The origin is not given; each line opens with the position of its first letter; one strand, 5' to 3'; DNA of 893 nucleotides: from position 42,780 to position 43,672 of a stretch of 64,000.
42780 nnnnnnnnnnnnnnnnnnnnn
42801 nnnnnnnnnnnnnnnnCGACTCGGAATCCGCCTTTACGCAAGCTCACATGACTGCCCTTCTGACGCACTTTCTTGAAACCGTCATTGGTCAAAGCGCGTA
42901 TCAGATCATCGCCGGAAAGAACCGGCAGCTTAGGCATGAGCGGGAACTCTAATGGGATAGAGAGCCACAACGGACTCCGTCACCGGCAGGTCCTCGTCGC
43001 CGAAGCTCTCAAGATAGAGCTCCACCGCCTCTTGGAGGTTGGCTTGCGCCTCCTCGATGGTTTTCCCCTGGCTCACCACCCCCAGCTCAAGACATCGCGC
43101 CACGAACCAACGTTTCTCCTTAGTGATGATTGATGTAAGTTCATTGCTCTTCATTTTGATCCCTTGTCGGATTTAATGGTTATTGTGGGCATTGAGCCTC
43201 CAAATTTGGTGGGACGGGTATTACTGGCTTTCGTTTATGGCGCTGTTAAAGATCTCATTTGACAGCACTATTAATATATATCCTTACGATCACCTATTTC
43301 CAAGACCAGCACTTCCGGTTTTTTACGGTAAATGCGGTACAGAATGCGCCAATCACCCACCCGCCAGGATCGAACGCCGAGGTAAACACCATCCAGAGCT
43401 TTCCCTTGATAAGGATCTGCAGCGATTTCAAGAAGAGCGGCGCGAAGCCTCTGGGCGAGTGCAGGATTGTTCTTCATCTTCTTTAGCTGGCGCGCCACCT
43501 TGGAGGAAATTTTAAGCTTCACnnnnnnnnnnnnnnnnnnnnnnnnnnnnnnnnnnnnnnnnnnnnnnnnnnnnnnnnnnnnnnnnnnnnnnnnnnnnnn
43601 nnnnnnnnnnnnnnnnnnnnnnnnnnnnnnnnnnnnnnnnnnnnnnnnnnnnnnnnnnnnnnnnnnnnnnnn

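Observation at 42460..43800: Toxin-antitoxin islet: hicBA cassette inserted after codon 10 of a phd-like antitoxin, leaving a leader peptide, an orphan antitoxin and a toxin remnant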

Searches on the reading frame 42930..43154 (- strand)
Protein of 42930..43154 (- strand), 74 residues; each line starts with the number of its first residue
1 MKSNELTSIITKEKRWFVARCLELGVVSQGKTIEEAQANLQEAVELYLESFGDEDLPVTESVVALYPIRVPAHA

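Call 5: search_protein_families(library=pfam, proteins=[window:42930-43154:-], max_evalue=0.1)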
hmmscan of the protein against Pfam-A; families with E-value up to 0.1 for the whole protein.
window:42930-43154:- (74 aa): 3 families
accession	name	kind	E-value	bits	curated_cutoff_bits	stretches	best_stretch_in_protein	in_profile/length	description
PF24113.1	DUF7387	-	4.4e-07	30.6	27.9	1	5-53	12-59/85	Family of unknown function (DUF7387)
PF21748.3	UPF0150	-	5.4e-05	23.5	27.3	1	14-48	18-53/64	UPF0150-like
PF15919.11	HicB_lk_antitox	-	0.00043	20.9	27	1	25-59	22-56/123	HicB_like antitoxin of bacterial toxin-antitoxin system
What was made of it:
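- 42930..43154 (-): hicB, a short (74 aa) HicB-type antitoxin without a C-terminal DNA-binding domain. DUF7387 at 30.6 bits; HicB_lk at 20.9 bits over profile positions 22-56 of 123 (call 5).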

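Call 9: find_encoding_contigs(protein=window:42930-43154:-, flank=6000, max_places=8)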
Protein window:42930-43154:- (74 aa): 5 contigs read that carry it; 5 places shown.
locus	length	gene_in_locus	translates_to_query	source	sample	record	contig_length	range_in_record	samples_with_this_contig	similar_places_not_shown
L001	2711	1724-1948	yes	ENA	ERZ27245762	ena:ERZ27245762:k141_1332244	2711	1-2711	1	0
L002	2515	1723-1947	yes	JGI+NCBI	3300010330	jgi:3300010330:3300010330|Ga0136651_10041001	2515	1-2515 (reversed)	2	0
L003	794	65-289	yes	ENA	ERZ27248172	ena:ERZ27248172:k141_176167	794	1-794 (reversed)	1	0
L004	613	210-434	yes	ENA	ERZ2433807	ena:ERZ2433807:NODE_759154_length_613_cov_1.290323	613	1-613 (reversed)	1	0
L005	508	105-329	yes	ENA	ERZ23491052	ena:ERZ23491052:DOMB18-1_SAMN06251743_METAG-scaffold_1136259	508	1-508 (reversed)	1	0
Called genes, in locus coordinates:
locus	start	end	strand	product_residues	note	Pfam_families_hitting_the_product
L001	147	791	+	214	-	-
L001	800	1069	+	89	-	PF01180:DHO_dh (weak)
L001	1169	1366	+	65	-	-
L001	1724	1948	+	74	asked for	PF24113:DUF7387 (weak)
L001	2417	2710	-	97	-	?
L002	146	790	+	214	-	-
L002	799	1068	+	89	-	PF01180:DHO_dh (weak)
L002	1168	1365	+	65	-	-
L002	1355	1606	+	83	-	PF05016:ParE_toxin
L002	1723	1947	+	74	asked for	PF24113:DUF7387 (weak)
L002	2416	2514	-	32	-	?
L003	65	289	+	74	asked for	PF24113:DUF7387 (weak)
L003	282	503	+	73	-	PF07927:HicA_toxin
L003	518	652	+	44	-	-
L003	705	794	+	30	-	?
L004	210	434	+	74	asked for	PF24113:DUF7387 (weak)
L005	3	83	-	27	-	?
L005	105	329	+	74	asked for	PF24113:DUF7387 (weak)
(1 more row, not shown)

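Call 15: search_protein_families(library=ncbifam, proteins=[window:42930-43154:-], max_evalue=0.1)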
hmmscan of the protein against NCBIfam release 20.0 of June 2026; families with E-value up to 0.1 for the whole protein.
window:42930-43154:- (74 aa): 2 families
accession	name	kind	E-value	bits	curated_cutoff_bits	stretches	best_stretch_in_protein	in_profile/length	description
NF052407.1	NOVOEXAE_fam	equivalog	0.042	13.7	70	0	5-17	2-14/40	NOVOEXAE family nitrogen cycling protein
NF047563.1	modulin_PmtR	equivalog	0.045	13.8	200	1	7-49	80-122/125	PSM export ABC transporter transcriptional regulator PmtR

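Call 33: find_homologous_proteins(query=window:42930-43154:-, max_evalue=0.00001)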
Query window:42930-43154:- (74 aa): 763 proteins with E <= 0.00001 among 765 candidates; the best 120 are listed.
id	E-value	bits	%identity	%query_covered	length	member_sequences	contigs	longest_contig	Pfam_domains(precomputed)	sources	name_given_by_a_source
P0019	8.0e-38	144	95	100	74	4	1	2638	PF24113.2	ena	-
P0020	1.2e-35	138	89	100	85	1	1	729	PF24113.2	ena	-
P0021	3.9e-34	133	85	100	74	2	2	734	PF24113.2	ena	-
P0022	3.9e-34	133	84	100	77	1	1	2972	PF24113.2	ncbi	ncbi:MAG: type II toxin-antitoxin system HicB family antitoxin, partial [Calditrichota bacterium]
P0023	4.2e-32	126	80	100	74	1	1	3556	PF24113.2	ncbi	-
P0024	3.0e-25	105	69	100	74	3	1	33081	PF24113.2,PF21748.4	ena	-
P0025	3.1e-25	105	70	96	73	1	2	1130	PF24113.2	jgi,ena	-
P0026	3.7e-25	105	68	97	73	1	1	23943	PF24113.2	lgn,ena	-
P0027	3.7e-25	105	69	97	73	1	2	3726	PF24113.2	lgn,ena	-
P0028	4.3e-25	104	75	88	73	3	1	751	PF24113.2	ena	-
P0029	5.2e-25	104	71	95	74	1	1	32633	PF24113.2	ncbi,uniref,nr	ncbi:MAG: hypothetical protein A2Z21_09750 [Candidatus Fraserbacteria bacterium RBG_16_55_9]|uniref:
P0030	5.5e-25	104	66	100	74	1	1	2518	PF24113.2,PF21748.4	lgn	-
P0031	7.9e-25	103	75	88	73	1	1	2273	PF24113.2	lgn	-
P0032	8.1e-25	103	68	97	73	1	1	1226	PF24113.2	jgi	jgi:predicted RNase H-like HicB family nuclease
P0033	8.4e-25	103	72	92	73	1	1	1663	PF24113.2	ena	-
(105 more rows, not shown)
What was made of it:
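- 42930..43154 (-): 763 homologues of 73-74 aa, many named HicB (call 33).
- On HicB antitoxin: Homologues are named 'HicB family antitoxin' by NCBI and JGI (calls 5, 33).
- Closest known: HicAB type II toxin–antitoxin modules. Same: Homologues are annotated HicB (calls 5, 33).
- Checked: HicB scores 30.6 bits on DUF7387, and its homologues are named HicB (call 33).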

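Call 34: find_encoding_contigs(protein=P0019, flank=3000, max_places=4)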
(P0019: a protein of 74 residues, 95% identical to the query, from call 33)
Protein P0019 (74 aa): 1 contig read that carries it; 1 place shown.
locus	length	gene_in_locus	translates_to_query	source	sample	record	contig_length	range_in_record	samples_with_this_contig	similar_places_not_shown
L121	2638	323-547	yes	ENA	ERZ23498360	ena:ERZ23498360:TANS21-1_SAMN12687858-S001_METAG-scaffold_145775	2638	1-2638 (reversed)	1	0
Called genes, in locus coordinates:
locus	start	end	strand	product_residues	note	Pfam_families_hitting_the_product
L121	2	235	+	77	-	?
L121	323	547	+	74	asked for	PF24113:DUF7387 (weak)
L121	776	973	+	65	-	-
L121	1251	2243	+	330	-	PF01207:Dus (faint), PF01180:DHO_dh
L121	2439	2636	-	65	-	?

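Call 35: find_encoding_contigs(protein=P0022, flank=3000, max_places=4)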
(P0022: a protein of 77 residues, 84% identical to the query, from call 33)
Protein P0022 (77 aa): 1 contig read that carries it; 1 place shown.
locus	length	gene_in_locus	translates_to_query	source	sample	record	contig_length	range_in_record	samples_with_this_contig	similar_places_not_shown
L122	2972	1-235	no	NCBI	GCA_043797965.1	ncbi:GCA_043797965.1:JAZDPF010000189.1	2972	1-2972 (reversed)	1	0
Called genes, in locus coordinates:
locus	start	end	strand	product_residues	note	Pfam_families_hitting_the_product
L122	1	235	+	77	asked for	PF24113:DUF7387 (weak)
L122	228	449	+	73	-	PF07927:HicA_toxin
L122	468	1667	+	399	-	PF08241:Methyltransf_11 (faint), PF13649:Methyltransf_25 (faint), PF01555:N6_N4_Mtase, PF13847:Methyltransf_31 (weak)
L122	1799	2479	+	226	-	-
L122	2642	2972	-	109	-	?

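Call 36: find_encoding_contigs(protein=P0023, flank=3000, max_places=4)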
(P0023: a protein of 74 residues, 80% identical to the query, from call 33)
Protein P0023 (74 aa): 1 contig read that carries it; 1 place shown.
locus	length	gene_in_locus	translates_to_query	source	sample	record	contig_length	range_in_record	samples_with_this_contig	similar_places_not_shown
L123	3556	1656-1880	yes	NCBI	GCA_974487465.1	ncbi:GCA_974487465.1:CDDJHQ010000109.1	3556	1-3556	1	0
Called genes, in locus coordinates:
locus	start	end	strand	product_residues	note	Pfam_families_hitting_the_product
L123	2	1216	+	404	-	?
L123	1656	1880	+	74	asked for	PF24113:DUF7387 (weak)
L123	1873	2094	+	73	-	PF07927:HicA_toxin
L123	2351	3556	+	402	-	?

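Call 37: find_encoding_contigs(protein=P0020, flank=3000, max_places=4)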
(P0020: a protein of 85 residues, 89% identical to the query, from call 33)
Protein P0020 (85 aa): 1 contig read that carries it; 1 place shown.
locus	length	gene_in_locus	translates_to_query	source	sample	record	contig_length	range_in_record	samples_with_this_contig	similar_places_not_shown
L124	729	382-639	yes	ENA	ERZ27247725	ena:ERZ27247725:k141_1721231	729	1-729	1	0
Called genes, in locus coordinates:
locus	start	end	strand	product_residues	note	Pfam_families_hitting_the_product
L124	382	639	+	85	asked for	PF24113:DUF7387 (weak)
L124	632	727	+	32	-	?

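Call 47: find_encoding_contigs(protein=P0021, flank=3000, max_places=4)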
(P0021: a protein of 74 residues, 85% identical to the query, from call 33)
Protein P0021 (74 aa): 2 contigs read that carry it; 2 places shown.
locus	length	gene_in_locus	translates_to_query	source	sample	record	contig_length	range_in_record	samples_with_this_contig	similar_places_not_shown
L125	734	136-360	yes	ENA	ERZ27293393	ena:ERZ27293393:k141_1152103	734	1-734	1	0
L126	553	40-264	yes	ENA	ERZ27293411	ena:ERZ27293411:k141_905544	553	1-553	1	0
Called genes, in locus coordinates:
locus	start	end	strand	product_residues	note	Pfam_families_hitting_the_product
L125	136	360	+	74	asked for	PF24113:DUF7387 (weak)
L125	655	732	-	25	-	?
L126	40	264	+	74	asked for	PF24113:DUF7387 (weak)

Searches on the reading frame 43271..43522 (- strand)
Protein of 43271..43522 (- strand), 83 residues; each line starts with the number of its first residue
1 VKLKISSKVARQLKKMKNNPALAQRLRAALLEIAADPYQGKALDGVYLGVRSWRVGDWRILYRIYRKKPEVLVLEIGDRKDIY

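Call 5: search_protein_families(library=pfam, proteins=[window:43271-43522:-], max_evalue=0.1)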
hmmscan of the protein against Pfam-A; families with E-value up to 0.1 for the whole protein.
window:43271-43522:- (83 aa): 2 families
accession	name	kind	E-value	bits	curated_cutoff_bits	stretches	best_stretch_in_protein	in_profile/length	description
PF05016.21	ParE_toxin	-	4.1e-11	43.7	23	1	4-83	2-89/89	ParE toxin of type II toxin-antitoxin system, parDE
PF15781.12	ParE-like_toxin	-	7.7e-05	23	28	1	5-83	3-83/87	ParE-like toxin of type II bacterial toxin-antitoxin system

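Call 15: search_protein_families(library=ncbifam, proteins=[window:43271-43522:-], max_evalue=0.1)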
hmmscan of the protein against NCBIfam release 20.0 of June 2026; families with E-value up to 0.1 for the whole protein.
window:43271-43522:- (83 aa): 2 families
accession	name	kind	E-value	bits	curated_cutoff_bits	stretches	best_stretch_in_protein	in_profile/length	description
TIGR02385.1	RelE_StbE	subfamily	2.2e-06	28.1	27.9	1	4-83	3-88/88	type II toxin-antitoxin system mRNA interferase toxin, RelE/StbE family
TIGR00053.1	TIGR00053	subfamily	0.017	15.7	87.25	1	2-83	3-91/92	YafQ family addiction module toxin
